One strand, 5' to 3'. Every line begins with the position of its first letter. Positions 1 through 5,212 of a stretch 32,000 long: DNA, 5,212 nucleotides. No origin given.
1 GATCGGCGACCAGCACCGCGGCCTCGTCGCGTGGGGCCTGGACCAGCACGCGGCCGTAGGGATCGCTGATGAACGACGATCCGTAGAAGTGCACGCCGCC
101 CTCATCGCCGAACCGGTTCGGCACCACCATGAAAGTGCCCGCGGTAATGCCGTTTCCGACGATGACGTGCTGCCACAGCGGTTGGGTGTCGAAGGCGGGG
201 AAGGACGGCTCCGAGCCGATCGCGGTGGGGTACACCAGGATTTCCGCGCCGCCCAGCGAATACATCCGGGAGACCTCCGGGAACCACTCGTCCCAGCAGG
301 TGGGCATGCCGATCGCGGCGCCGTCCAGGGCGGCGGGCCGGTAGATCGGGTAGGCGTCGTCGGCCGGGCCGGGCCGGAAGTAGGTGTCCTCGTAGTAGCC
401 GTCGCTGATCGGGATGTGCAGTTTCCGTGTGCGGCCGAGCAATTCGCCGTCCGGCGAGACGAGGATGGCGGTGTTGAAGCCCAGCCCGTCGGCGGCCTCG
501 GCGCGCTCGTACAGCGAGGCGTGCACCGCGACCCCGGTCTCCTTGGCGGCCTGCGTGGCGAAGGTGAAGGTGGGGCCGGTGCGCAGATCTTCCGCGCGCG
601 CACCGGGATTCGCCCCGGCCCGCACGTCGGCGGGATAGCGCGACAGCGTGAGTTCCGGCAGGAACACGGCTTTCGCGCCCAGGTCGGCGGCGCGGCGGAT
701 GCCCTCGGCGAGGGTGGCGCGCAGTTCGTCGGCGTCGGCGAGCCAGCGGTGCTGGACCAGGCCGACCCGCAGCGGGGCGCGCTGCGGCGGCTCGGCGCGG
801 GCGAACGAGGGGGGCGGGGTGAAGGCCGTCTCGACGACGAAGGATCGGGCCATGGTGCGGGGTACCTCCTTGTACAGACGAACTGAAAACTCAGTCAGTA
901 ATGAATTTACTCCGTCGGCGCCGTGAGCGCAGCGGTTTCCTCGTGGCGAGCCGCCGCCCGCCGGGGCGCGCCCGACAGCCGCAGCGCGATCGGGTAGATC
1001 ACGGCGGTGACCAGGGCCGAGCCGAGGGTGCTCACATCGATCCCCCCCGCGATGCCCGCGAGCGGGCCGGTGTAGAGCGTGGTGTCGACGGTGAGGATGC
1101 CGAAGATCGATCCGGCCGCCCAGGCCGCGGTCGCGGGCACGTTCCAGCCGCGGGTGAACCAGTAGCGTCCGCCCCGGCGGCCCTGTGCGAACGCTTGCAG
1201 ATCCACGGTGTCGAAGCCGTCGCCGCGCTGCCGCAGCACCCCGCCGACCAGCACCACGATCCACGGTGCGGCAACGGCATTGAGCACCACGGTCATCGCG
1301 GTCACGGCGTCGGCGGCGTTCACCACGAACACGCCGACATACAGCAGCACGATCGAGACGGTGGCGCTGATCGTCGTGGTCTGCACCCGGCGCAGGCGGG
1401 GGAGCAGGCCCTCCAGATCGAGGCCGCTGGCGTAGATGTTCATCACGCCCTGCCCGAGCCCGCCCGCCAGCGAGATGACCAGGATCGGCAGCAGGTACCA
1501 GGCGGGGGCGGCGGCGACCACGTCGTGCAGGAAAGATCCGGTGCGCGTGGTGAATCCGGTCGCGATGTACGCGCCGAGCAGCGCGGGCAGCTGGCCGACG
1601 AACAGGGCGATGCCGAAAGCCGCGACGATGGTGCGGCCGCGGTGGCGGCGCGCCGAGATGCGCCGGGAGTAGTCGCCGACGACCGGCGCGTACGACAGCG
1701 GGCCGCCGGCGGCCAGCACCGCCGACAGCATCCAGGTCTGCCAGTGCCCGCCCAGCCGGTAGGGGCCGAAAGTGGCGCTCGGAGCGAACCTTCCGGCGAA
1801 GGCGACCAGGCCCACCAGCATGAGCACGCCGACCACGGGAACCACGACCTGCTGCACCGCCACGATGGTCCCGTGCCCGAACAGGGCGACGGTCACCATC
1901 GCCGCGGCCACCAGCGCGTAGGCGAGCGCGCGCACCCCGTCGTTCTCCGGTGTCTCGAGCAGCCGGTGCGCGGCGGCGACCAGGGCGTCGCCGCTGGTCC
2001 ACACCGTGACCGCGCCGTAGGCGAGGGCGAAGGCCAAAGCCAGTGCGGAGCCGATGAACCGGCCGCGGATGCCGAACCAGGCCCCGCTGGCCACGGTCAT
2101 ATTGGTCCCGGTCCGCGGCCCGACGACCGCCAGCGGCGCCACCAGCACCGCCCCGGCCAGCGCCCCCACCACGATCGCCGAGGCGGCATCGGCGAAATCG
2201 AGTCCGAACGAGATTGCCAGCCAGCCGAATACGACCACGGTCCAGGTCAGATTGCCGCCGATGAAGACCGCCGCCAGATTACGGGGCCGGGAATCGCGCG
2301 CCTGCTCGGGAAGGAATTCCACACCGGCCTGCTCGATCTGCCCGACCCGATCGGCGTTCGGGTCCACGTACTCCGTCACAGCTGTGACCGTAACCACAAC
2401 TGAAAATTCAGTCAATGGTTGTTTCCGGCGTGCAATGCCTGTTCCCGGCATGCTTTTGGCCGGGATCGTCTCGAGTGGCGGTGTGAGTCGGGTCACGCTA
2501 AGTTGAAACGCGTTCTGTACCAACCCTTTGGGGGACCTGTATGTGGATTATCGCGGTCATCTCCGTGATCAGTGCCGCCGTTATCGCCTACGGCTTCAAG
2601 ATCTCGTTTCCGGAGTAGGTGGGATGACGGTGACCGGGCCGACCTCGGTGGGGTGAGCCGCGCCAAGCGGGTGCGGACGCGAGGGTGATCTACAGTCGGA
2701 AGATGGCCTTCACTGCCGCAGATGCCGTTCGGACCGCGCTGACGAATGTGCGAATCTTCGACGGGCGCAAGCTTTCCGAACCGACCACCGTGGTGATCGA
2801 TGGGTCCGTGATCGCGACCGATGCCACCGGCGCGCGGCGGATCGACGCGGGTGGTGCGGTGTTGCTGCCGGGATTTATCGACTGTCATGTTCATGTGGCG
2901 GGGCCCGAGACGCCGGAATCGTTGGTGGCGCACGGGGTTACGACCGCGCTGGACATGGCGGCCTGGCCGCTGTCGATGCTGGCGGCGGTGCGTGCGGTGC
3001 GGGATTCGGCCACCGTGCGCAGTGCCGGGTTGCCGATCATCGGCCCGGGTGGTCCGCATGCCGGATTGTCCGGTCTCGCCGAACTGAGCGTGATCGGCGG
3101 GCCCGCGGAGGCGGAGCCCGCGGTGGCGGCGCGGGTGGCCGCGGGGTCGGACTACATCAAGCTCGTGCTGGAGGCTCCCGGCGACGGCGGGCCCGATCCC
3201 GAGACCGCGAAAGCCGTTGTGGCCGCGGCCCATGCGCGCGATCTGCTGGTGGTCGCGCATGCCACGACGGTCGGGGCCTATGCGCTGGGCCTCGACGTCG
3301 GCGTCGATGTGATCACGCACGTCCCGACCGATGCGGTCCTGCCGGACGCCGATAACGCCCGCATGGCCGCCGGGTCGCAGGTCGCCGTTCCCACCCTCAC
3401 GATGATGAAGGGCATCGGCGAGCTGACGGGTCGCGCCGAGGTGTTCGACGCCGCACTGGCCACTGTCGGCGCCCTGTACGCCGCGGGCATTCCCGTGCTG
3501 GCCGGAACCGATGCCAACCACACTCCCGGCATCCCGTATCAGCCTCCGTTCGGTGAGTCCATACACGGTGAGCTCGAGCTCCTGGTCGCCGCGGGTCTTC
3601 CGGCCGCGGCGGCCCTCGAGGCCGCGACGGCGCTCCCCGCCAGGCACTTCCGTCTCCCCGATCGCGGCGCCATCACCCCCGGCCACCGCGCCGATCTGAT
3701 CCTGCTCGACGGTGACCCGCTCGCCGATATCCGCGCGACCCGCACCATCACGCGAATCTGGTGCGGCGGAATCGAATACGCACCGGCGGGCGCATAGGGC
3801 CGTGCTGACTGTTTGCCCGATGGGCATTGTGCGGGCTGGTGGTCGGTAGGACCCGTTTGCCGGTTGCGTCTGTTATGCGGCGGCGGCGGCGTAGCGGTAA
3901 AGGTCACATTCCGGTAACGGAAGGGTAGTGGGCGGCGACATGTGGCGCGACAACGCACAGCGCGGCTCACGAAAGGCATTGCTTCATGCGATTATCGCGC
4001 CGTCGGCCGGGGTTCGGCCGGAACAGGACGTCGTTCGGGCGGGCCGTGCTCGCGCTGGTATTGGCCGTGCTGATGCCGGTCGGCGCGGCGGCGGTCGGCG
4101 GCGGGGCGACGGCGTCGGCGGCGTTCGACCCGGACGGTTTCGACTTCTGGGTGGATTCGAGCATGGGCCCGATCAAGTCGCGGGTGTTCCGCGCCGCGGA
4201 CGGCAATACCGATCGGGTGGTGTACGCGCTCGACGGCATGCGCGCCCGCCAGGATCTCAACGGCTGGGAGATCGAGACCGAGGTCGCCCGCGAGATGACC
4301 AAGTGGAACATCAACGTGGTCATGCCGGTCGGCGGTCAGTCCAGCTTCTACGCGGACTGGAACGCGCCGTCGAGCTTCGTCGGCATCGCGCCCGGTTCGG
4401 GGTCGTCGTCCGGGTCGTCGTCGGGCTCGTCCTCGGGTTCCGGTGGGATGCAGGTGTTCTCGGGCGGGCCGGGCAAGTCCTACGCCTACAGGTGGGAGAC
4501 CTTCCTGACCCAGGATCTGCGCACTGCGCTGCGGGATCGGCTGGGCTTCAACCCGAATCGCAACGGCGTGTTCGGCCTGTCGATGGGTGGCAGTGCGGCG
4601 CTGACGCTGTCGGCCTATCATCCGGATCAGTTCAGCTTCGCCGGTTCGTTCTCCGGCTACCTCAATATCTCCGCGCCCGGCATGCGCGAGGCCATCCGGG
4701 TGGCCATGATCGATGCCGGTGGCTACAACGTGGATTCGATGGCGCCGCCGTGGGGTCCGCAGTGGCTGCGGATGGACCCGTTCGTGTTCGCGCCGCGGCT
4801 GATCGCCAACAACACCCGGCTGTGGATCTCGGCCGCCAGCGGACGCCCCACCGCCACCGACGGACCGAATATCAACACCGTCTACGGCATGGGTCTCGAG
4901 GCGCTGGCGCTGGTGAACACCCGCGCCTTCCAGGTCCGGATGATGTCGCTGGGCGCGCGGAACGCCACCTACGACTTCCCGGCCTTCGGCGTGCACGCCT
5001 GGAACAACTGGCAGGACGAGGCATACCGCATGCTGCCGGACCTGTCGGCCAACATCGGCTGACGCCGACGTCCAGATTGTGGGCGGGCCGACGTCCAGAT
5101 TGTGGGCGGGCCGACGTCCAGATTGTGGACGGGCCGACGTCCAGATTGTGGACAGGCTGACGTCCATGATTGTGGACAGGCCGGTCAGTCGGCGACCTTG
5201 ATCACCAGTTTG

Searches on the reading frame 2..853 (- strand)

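Call 28: search_protein_families(library=pfam, proteins=[window:2-853:-])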
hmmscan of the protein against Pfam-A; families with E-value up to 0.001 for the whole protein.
window:2-853:- (284 aa): 1 family
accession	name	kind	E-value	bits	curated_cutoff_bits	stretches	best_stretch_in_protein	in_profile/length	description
PF00795.27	CN_hydrolase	-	3.6e-45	154.7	23.2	1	29-284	1-245/256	Carbon-nitrogen hydrolase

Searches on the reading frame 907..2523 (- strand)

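Call 28: search_protein_families(library=pfam, proteins=[window:907-2523:-])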
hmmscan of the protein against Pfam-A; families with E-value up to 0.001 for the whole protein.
window:907-2523:- (538 aa): 1 family
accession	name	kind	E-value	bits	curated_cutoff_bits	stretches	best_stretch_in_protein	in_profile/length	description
PF02133.21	Transp_cyt_pur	-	5e-46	157.8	23.5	1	72-498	3-436/440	Permease for cytosine/purines, uracil, thiamine, allantoin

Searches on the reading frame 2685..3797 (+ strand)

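Call 28: search_protein_families(library=pfam, proteins=[window:2685-3797:+])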
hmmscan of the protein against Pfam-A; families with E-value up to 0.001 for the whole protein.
window:2685-3797:+ (370 aa): 2 families
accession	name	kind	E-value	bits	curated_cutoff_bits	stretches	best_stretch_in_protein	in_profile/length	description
PF01979.26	Amidohydro_1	-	1.1e-19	71.3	25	1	59-361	1-341/345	Amidohydrolase family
PF07969.17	Amidohydro_3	-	4.1e-15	56.6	29.7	2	173-347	262-450/472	Amidohydrolase family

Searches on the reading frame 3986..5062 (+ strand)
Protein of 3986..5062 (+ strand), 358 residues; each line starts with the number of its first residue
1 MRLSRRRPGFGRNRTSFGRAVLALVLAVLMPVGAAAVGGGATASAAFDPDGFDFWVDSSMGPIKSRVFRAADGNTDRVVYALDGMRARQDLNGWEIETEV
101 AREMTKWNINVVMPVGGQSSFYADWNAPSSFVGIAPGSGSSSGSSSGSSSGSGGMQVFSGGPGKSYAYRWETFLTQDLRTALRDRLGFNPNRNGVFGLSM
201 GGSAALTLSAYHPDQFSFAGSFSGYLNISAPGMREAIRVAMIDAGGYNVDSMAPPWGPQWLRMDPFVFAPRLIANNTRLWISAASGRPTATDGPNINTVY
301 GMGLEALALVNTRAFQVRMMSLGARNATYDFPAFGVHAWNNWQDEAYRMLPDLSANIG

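Call 28: search_protein_families(library=pfam, proteins=[window:3986-5062:+])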
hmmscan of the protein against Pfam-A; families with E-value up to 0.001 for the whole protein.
window:3986-5062:+ (358 aa): 1 family
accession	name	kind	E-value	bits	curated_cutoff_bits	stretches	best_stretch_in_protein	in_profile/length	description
PF00756.26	Esterase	-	7.3e-37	127.9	22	2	161-352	85-250/251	Putative esterase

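Call 67: find_encoding_contigs(protein=window:3986-5062:+, flank=10000, max_places=4)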
Protein window:3986-5062:+ (358 aa): 2 contigs read that carry it; 1 place shown.
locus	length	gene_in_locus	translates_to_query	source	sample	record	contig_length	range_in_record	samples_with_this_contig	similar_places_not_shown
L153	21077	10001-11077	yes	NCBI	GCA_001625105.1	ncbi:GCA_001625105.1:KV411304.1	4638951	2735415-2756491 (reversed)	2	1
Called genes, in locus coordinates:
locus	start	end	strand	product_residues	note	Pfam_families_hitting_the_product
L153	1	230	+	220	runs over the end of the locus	PF04079:SMC_ScpB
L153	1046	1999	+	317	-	PF01479:S4, PF00849:PseudoU_synth_2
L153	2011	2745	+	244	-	PF02224:Cytidylate_kin, PF13189:Cytidylate_kin2 (faint), PF13238:AAA_18 (faint)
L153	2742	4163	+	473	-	PF00009:GTP_EFTU, PF01926:MMR_HSR1, PF02421:FeoB_N, PF04548:AIG1 (weak), PF01926:MMR_HSR1, PF02421:FeoB_N, PF00009:GTP_EFTU, PF14714:KH_dom-like, +7 more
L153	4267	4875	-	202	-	PF00440:TetR_N, PF13977:TetR_C_6, PF16925:TetR_C_13 (weak)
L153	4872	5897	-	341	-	PF04371:PAD_porph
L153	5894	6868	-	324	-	PF00795:CN_hydrolase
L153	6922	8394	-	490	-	PF02133:Transp_cyt_pur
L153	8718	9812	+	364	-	PF01979:Amidohydro_1, PF07969:Amidohydro_3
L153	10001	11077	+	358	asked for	-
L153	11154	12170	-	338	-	PF16884:ADH_N_2, PF00107:ADH_zinc_N, PF13602:ADH_zinc_N_2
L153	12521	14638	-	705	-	PF00989:PAS, PF08448:PAS_4, PF13188:PAS_8 (faint), PF13426:PAS_9, PF08447:PAS_3, PF00990:GGDEF, PF00563:EAL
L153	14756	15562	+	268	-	PF04672:Methyltransf_19, PF08242:Methyltransf_12 (weak)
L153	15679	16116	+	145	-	PF09394:Inhibitor_I42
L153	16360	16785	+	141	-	-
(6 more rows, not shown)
